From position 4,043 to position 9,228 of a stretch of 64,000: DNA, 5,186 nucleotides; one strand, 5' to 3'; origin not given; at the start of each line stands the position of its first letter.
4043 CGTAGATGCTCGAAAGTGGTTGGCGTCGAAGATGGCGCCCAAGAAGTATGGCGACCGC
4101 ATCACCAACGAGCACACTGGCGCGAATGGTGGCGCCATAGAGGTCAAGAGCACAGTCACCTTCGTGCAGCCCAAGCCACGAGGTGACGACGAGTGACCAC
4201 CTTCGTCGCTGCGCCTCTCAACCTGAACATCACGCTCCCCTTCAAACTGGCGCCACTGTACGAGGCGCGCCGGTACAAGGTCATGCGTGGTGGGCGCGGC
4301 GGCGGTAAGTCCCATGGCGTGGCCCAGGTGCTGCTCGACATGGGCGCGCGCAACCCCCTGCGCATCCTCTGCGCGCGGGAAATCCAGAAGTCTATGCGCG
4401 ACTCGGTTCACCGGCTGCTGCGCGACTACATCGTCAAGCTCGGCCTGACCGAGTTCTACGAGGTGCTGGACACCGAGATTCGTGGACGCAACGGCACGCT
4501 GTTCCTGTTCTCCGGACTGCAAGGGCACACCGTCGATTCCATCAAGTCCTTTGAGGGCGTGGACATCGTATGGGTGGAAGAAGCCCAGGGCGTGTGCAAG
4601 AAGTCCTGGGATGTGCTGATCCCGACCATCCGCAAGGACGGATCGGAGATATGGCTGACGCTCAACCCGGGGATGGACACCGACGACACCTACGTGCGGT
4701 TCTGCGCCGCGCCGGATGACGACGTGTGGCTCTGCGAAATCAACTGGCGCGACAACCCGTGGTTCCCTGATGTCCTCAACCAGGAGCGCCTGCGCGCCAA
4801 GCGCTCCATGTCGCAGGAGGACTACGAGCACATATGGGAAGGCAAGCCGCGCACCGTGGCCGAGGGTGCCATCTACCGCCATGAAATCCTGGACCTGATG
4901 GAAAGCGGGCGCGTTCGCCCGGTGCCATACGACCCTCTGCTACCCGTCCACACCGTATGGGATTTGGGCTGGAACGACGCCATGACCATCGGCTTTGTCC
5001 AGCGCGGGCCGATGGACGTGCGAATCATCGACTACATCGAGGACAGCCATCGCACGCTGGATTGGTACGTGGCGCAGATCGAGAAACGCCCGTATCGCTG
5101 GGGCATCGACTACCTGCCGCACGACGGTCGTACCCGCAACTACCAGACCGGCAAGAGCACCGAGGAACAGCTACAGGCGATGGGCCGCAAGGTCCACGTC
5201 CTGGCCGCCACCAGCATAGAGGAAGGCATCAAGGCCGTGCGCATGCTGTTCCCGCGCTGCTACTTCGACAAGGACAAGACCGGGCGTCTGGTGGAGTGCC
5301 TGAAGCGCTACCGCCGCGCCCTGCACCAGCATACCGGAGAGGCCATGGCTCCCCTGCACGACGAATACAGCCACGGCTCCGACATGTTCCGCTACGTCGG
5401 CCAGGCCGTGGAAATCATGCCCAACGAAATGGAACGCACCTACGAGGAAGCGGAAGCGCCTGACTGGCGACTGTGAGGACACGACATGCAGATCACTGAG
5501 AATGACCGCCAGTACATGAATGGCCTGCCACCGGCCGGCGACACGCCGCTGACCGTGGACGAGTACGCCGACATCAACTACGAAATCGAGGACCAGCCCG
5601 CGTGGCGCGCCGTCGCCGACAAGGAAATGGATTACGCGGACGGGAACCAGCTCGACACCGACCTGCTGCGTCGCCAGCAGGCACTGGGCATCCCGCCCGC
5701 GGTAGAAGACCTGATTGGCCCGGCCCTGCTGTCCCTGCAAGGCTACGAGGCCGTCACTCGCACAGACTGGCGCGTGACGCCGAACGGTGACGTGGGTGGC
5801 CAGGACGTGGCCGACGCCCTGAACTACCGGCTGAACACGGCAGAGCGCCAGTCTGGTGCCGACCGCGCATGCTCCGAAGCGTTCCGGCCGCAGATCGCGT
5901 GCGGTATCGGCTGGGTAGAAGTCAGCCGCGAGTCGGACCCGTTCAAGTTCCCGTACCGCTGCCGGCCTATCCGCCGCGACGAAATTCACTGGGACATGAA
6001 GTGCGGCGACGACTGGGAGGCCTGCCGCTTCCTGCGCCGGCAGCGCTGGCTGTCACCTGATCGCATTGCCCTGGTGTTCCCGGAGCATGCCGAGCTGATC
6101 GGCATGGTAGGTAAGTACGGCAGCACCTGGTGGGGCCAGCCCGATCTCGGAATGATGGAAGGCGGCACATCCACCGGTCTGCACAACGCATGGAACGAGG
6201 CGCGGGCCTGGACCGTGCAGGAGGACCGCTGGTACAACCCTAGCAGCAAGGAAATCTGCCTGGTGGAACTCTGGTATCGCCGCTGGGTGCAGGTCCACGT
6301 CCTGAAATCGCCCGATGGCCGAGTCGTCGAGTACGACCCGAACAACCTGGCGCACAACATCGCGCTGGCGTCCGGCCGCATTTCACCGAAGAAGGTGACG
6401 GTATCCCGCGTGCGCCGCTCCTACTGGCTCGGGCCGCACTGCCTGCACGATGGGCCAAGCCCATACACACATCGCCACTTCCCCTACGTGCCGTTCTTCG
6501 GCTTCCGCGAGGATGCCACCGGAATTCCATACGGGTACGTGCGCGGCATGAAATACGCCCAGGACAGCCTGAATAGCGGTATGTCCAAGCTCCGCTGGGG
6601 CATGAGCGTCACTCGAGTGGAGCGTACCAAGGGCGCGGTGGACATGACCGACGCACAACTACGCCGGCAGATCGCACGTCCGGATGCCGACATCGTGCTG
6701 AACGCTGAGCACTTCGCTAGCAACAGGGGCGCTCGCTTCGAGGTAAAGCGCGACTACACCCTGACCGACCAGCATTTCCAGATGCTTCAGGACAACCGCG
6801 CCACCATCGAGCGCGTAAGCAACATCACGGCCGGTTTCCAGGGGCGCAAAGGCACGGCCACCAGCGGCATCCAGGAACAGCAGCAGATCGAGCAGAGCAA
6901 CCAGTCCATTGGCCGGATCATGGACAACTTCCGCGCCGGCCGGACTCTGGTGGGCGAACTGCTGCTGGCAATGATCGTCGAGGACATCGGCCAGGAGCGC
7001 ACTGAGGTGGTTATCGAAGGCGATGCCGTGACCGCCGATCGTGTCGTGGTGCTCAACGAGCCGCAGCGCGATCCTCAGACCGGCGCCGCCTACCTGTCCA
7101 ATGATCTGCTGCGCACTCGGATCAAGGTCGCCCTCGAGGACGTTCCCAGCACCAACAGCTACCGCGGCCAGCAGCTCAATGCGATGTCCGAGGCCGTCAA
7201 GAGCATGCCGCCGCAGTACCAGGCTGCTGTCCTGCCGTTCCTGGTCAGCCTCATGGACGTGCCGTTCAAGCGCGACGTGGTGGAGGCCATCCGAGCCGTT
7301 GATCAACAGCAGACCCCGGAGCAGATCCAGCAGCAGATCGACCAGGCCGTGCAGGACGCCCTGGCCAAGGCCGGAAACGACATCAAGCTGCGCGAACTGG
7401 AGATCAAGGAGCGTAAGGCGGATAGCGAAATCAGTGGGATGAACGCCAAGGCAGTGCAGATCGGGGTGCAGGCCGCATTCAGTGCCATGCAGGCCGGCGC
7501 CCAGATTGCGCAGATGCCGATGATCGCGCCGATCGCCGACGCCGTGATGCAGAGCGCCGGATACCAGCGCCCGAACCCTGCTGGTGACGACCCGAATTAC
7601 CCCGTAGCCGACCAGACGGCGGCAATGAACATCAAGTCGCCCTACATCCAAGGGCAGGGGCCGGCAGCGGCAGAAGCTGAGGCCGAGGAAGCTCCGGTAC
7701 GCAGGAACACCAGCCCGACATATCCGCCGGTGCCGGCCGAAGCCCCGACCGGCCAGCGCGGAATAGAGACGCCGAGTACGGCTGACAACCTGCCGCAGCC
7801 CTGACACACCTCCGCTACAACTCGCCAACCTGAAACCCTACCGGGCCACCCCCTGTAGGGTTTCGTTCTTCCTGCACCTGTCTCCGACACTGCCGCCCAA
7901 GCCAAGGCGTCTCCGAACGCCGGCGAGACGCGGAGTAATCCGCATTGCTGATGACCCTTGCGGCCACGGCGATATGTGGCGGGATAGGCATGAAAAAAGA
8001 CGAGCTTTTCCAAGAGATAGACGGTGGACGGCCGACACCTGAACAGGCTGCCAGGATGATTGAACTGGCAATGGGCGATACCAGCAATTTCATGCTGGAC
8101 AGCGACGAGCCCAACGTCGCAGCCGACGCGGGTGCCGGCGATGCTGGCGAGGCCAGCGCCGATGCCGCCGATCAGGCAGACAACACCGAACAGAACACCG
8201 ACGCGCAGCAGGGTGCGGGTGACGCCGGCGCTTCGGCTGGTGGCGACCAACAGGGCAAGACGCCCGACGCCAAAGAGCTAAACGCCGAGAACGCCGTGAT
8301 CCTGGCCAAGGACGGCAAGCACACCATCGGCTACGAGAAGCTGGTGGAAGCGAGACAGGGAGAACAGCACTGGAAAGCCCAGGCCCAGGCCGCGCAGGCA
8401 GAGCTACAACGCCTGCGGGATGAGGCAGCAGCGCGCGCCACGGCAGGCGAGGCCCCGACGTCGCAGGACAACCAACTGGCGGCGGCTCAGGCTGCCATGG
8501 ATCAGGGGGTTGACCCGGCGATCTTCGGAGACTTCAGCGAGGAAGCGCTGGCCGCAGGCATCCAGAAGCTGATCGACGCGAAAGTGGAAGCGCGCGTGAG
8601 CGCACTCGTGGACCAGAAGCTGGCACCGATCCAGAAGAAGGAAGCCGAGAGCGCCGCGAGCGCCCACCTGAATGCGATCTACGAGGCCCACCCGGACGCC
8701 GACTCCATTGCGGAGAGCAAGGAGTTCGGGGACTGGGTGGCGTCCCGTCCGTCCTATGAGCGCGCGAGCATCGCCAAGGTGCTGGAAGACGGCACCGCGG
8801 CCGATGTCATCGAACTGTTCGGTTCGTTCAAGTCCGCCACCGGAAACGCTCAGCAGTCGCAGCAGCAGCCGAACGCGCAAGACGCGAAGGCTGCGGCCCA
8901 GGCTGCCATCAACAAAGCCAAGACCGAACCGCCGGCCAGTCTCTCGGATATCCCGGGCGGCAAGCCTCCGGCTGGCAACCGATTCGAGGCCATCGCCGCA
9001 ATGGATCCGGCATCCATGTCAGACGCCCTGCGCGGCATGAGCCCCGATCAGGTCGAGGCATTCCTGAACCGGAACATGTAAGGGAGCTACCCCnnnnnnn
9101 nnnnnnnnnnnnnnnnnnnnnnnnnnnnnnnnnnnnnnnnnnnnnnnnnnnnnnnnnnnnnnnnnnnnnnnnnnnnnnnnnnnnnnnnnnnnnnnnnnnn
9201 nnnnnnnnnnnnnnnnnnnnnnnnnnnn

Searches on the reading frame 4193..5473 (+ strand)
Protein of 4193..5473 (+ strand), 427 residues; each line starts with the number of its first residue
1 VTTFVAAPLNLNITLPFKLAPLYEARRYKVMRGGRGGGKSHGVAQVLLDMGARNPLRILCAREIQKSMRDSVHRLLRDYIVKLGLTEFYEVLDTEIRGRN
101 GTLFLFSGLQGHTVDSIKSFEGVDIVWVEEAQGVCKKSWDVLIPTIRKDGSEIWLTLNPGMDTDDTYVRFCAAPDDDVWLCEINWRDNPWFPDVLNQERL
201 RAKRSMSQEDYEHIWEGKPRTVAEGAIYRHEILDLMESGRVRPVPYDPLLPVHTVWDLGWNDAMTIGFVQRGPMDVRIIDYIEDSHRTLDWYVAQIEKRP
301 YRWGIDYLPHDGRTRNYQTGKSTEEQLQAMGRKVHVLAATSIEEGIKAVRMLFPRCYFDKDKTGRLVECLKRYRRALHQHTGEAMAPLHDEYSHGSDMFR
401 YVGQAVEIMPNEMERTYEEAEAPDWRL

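Call 57: search_protein_families(library=phrogs, proteins=[window:4193-5473:+], max_evalue=0.00001)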
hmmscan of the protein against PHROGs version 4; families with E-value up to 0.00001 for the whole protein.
window:4193-5473:+ (427 aa): 4 families
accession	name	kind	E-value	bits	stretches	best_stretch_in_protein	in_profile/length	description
phrog_3717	-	head and packaging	9.8e-56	190.2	1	14-236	10-241/277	terminase large subunit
phrog_2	-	head and packaging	6.2e-39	135.4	1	26-343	277-549/807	terminase large subunit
phrog_2472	-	unknown function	2.3e-25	90.6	1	211-405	103-307/324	-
phrog_8711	-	head and packaging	1.2e-06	29.5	1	25-88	24-88/89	terminase large subunit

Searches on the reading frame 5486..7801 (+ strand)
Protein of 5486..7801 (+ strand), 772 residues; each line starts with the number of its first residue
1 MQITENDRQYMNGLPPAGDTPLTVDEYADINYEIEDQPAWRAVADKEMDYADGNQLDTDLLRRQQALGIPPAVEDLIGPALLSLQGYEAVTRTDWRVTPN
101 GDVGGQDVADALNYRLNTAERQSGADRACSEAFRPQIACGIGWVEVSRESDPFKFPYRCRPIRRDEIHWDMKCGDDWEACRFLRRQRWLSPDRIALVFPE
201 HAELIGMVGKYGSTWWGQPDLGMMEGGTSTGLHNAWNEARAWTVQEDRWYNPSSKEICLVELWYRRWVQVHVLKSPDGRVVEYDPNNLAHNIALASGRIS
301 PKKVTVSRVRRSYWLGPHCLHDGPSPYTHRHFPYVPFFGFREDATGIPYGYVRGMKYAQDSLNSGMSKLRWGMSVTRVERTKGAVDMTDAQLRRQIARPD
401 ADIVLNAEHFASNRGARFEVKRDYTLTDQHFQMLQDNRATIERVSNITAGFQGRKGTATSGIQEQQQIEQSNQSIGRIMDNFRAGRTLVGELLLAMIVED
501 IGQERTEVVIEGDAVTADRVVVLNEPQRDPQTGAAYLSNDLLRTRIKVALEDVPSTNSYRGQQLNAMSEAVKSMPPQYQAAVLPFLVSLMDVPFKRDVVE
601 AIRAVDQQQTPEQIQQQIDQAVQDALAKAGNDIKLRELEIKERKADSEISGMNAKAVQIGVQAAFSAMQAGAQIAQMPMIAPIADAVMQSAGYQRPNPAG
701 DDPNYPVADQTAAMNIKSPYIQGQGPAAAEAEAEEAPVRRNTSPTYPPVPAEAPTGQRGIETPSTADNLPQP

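Call 57: search_protein_families(library=phrogs, proteins=[window:5486-7801:+], max_evalue=0.00001)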
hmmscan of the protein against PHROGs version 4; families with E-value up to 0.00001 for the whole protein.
window:5486-7801:+ (772 aa): 4 families
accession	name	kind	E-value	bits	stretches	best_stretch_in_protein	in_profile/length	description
phrog_156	-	head and packaging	4.9e-187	624.4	1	22-712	11-663/681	portal protein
phrog_18470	-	head and packaging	5.6e-32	111.7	1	29-228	27-225/232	portal protein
phrog_24564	-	unknown function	4.9e-15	56.5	1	508-656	9-159/212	-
phrog_27974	-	head and packaging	1.7e-06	28.5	1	571-673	38-134/239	portal protein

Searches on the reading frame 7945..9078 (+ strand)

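Call 57: search_protein_families(library=phrogs, proteins=[window:7945-9078:+], max_evalue=0.00001)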
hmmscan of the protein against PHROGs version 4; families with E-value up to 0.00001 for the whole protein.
window:7945-9078:+ (378 aa): 1 family
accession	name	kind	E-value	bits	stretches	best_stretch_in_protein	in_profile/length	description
phrog_479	-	unknown function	2.5e-89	301.4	1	43-378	7-333/333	-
